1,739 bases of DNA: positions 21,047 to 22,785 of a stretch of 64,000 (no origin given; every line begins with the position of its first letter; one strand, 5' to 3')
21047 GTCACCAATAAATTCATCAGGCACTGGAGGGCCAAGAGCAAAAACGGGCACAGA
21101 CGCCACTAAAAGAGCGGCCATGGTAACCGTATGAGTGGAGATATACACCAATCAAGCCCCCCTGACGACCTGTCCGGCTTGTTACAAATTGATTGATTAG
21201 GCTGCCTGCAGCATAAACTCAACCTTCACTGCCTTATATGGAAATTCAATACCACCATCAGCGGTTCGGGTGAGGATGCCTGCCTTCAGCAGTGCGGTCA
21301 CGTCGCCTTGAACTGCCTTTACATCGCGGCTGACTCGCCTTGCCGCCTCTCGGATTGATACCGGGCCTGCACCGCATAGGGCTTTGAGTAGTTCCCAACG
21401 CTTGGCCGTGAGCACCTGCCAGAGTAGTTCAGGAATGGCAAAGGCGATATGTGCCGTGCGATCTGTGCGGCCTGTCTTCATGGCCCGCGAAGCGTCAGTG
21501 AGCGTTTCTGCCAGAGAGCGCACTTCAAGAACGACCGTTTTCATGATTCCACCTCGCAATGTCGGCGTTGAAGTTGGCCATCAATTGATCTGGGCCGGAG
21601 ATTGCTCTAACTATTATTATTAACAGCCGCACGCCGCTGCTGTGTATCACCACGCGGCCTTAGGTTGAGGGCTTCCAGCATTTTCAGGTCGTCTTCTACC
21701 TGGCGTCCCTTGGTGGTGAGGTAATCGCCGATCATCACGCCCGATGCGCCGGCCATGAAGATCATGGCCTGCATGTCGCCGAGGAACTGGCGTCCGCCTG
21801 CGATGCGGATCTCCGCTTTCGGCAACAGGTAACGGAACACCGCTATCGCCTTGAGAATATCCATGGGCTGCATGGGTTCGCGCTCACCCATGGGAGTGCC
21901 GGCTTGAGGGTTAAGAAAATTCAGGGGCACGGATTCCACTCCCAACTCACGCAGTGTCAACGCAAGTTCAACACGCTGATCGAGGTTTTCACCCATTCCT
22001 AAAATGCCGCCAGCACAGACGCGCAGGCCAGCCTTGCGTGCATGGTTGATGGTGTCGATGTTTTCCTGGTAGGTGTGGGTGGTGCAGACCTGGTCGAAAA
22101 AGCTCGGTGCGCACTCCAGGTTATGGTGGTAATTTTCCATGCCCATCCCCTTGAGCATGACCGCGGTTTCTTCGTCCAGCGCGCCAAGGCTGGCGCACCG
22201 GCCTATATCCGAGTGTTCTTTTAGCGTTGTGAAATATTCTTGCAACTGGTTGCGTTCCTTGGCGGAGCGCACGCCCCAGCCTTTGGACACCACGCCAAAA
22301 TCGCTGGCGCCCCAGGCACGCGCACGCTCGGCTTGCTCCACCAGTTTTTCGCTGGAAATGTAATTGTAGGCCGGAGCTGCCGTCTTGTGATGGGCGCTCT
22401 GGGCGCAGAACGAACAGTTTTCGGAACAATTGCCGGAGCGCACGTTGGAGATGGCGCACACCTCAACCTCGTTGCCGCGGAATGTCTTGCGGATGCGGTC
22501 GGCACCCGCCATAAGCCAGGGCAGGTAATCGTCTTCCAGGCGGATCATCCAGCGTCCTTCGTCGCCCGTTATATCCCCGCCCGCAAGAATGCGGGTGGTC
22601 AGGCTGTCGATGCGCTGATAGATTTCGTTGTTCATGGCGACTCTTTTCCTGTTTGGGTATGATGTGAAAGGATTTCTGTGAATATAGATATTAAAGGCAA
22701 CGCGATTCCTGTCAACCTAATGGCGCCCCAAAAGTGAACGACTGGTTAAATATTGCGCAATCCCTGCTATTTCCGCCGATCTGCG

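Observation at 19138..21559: Accessory cassette (PhzF-like, GNAT, RelE/ParE toxin-antitoxin pair, orphan HTH) inserted between bioF and bioB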

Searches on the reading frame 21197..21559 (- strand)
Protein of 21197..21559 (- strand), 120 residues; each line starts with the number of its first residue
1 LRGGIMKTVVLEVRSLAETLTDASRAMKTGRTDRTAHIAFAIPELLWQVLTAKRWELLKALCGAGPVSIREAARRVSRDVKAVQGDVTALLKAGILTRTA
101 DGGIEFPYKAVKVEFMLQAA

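Call 3: search_protein_families(library=pfam, proteins=[window:21197-21559:-], max_evalue=0.01)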
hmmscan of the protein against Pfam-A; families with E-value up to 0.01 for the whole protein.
window:21197-21559:- (120 aa): 1 family
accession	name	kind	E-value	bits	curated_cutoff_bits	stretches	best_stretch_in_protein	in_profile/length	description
PF25212.1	HVO_A0114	-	1.7e-25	89.1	27.6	1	34-110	4-83/84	HVO_A0114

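Call 4: search_protein_families(library=ncbifam, proteins=[window:21197-21559:-], max_evalue=0.01)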
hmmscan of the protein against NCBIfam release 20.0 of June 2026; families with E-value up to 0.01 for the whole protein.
window:21197-21559:- (120 aa): 0 families

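Call 18: search_dna_similar(query=window:21197-21544:-, collection=plasmids, mode=protein, max_rows=25)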
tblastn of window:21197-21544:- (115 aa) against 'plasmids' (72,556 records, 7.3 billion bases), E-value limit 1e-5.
Records with a match: 68; places in all: 70; records where one place covers at least 80% of the query: 44.
Best place of each record, by identity: 60-80% 1; <60% 67.
By first word of the organism name: Rhizobium 18; Acetobacter 16; Burkholderia 4; Caballeronia 4; Agrobacterium 3; Ensifer 3; Sinorhizobium 3; Azospirillum 2; Paraburkholderia 2; Komagataeibacter 2; and 9 more.
By predicted mobility (MOB-suite, as given by PLSDB): non-mobilizable 29; mobilizable 20; conjugative 19.
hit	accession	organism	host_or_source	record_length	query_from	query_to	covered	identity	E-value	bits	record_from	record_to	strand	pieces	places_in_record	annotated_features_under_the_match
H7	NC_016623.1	Azospirillum lipoferum 4B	-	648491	1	115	100%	58.3%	1e-36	137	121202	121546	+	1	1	hypothetical protein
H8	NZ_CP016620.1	Microvirga ossetica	Vicia alpestris,cell culture,nodules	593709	6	115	96%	54.7%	2e-29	117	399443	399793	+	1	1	MarR family transcriptional regulator | DUF6516 family protein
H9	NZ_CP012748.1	Paraburkholderia caribensis MBA4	soil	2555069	1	114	99%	47.0%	2e-24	102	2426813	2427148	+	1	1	none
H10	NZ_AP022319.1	Burkholderia sp. THE68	Togo hemipterus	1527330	1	115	100%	46.1%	2e-25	105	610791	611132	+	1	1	none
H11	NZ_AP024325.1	Caballeronia sp. NK8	-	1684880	1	115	100%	46.1%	2e-25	105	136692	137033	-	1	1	none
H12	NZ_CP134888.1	Komagataeibacter nataicola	bacteria culture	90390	1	114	99%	46.5%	3e-25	105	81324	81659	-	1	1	winged helix-turn-helix transcriptional regulator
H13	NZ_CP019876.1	Komagataeibacter nataicola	-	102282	1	114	99%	46.5%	3e-25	105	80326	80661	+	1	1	winged helix-turn-helix transcriptional regulator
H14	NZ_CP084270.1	Caballeronia sp. Lep1P3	Leptoglossus zonatus,Cell culture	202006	1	114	99%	46.5%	5e-11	65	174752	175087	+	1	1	transcriptional regulator | DUF6516 family protein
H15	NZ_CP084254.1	Caballeronia sp. Sq4a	Anasa tristis,Cell culture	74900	1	114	99%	46.2%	1e-10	64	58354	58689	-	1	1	transcriptional regulator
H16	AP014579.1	Burkholderia sp. RPE67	Riptortus pedestris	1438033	2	115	99%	45.6%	3e-24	102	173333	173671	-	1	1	uncharacterized protein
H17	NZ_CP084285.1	Caballeronia zhejiangensis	Anasa tristis,Cell culture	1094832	1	115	100%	45.2%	7e-24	101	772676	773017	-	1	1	none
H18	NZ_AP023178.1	Paraburkholderia largidicola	Physopelta gutta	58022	31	114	73%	60.7%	1e-18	87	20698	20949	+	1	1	transcriptional regulator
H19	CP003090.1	Burkholderia sp. YI23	-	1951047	2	115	99%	43.9%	2e-23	100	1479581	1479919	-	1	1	hypothetical protein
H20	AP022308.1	Burkholderia sp. SFA1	-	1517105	2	115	99%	43.9%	2e-23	100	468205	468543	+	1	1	hypothetical protein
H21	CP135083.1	Agrobacterium pusense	Single cell,Heavy rainforest soil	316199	1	115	100%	41.3%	4e-19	88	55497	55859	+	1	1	record has no annotation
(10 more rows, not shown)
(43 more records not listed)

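Call 20: get_annotated_region(hit=H8, flank=2500)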
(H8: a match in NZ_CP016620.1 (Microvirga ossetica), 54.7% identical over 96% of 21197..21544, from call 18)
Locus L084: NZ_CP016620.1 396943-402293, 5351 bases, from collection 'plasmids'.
description: Microvirga ossetica strain V5/3m plasmid unnamed4, complete sequence
organism: Microvirga ossetica (NCBI taxid 1882682)
taxonomy: Bacteria; Pseudomonadota; Alphaproteobacteria; Hyphomicrobiales; Methylobacteriaceae; Microvirga; Microvirga ossetica
host: -; source: Vicia alpestris,cell culture,nodules; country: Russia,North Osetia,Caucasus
typing (MOB-suite, as given by PLSDB): non-mobilizable
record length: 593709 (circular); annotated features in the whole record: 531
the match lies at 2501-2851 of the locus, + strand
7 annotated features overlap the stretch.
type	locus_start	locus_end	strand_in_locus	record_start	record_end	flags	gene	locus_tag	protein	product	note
CDS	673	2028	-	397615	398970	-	-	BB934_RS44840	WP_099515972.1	IS1380 family transposase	-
CDS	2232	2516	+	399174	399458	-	-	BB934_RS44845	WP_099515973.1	DUF6516 family protein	-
CDS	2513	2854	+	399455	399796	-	-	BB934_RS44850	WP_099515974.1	MarR family transcriptional regulator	GO:0006355 - regulation of DNA-templated transcription [Evidence IEA]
CDS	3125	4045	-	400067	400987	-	-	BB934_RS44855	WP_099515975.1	recombinase family protein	GO:0006310 - DNA recombination [Evidence IEA]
CDS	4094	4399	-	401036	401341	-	-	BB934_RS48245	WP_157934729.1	hypothetical protein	-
CDS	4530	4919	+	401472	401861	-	-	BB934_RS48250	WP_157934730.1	hypothetical protein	-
CDS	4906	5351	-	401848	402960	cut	-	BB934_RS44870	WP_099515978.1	endonuclease/exonuclease/phosphatase family protein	-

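Call 21: get_annotated_region(hit=H7, flank=2500)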
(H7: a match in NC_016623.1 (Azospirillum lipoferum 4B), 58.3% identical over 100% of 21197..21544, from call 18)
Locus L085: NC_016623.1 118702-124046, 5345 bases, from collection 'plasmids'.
description: Azospirillum lipoferum 4B plasmid AZO_p3, complete sequence
organism: Azospirillum lipoferum 4B (NCBI taxid 862719)
taxonomy: Bacteria; Pseudomonadota; Alphaproteobacteria; Rhodospirillales; Azospirillaceae; Azospirillum; Azospirillum lipoferum; Azospirillum lipoferum 4B
host: -; source: -; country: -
typing (MOB-suite, as given by PLSDB): non-mobilizable
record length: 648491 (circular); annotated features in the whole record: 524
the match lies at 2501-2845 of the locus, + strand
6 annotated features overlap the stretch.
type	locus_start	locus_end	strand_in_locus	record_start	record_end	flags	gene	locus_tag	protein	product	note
CDS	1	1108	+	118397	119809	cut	-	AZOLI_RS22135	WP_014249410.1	diguanylate cyclase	GO:0009966 - regulation of signal transduction [Evidence IEA]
CDS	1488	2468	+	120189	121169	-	-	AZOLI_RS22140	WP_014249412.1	pyridoxal-phosphate dependent enzyme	-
CDS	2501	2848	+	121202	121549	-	-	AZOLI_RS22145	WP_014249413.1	hypothetical protein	-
CDS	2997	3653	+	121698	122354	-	-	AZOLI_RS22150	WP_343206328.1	YitT family protein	-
CDS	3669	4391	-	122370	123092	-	-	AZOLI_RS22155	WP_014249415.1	sulfur transferase domain-containing protein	-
CDS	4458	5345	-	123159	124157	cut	-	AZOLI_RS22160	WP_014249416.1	hypothetical protein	-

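Call 76: search_protein_families(library=padloc, proteins=[window:21197-21544:-], max_evalue=0.01)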
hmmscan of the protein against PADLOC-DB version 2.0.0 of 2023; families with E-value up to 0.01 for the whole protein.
window:21197-21544:- (115 aa): 4 families
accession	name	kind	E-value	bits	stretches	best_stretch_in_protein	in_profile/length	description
PDLC01850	CARF3--CARF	-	0.00048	18.1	1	31-94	129-192/209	-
PDLC01434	CasR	-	0.0024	15.7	1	44-94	125-174/191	"CAS-I,CAS-II,CAS-III,CAS-IV,CAS-V,CAS-VI; associated_signaling"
PDLC01044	Csa3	-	0.0035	15.3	1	43-99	132-184/194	Type I-A associated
PDLC01268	CasR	-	0.0057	14.6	1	40-95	120-171/179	"CAS-I,CAS-II,CAS-III,CAS-IV,CAS-V,CAS-VI; associated_signaling"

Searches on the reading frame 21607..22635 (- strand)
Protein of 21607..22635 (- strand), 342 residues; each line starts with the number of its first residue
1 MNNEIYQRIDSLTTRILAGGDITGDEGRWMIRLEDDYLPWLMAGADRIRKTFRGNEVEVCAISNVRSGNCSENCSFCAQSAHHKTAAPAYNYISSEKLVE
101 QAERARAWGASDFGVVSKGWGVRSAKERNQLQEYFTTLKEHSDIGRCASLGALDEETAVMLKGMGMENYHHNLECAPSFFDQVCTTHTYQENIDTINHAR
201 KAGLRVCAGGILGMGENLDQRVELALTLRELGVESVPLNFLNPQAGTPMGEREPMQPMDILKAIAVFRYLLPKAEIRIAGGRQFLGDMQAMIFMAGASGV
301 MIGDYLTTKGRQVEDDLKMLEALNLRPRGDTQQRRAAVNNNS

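Call 3: search_protein_families(library=pfam, proteins=[window:21607-22635:-], max_evalue=0.01)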
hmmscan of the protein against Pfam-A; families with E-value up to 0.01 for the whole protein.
window:21607-22635:- (342 aa): 2 families
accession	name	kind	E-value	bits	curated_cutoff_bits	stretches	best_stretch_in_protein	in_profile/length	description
PF06968.18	BATS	-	1.4e-26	92.9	22.2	1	237-325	1-87/88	Biotin and Thiamin Synthesis associated domain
PF04055.27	Radical_SAM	-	2.9e-16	60.5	29.5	1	67-225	4-163/166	Radical SAM superfamily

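Call 4: search_protein_families(library=ncbifam, proteins=[window:21607-22635:-], max_evalue=0.01)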
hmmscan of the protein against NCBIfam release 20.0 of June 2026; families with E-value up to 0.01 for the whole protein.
window:21607-22635:- (342 aa): 21 families
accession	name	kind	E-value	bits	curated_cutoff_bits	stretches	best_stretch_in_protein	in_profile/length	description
TIGR00433.2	bioB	equivalog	6.5e-113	377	225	1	22-325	3-306/307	biotin synthase BioB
NF006308.0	PRK08508.1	equivalog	6.8e-67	225.6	377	1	56-325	3-272/279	biotin synthase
TIGR03910.1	pyrrolys_PylB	equivalog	1.4e-16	60.3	348.2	1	8-276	4-273/347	methylornithine synthase PylB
TIGR03957.1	rSAM_HmdB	equivalog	2.4e-12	46.7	320.9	1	41-300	21-278/317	5,10-methenyltetrahydromethanopterin hydrogenase cofactor biosynthesis protein HmdB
NF005609.0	PRK07360.1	equivalog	1e-10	40.9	426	1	7-125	6-121/374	7,8-didemethyl-8-hydroxy-5-deazariboflavin synthase subunit CofH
TIGR03551.1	F420_cofH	equivalog_domain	1.4e-10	40.5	374.1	1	41-116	19-93/345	5-amino-6-(D-ribitylamino)uracil--L-tyrosine 4-hydroxyphenyl transferase CofH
NF006687.0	PRK09234.1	equivalog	3.2e-10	38.8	1018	1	17-113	487-582/849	bifunctional FO biosynthesis protein CofGH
NF004911.0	PRK06267.1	equivalog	5.5e-10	39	305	1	69-316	38-282/351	hypothetical protein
NF053743.1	LipS2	equivalog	1e-09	38.3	270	1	68-276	31-236/292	LipS2 family lipoyl synthase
TIGR03700.1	mena_SCO4494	equivalog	3.6e-08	32.7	434.55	1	18-117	7-103/351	aminofutalosine synthase MqnE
TIGR03550.1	F420_cofG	equivalog_domain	7.5e-07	28.6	213.35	1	162-278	123-243/322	7,8-didemethyl-8-hydroxy-5-deazariboflavin synthase CofG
NF009544.0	PRK12928.1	subfamily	3.1e-06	26.7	210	1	167-243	171-250/300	lipoyl synthase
NF004019.1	PRK05481.1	subfamily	3.2e-06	26.6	203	1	166-243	150-230/286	lipoyl synthase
NF053742.1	LipS1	equivalog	3.9e-05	23.4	230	1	65-277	12-218/268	LipS1 family lipoyl synthase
NF006276.0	PRK08444.1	equivalog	5.6e-05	22.3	560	1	38-118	26-105/353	aminofutalosine synthase MqnE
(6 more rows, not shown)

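Call 67: search_solved_structures(query=window:21607-22635:-, max_evalue=1e-10)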
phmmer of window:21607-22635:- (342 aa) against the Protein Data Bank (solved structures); distinct sequences matched with E-value up to 1e-10: 3.
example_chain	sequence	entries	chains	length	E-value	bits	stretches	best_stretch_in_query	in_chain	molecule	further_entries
8vdw_A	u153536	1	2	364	6.9e-95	320.9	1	6-326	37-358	Biotin synthase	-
8vcw_A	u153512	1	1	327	3.1e-68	233.3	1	38-321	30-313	Biotin synthase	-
1r30_A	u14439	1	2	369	1.3e-54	188.5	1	42-328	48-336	Biotin synthase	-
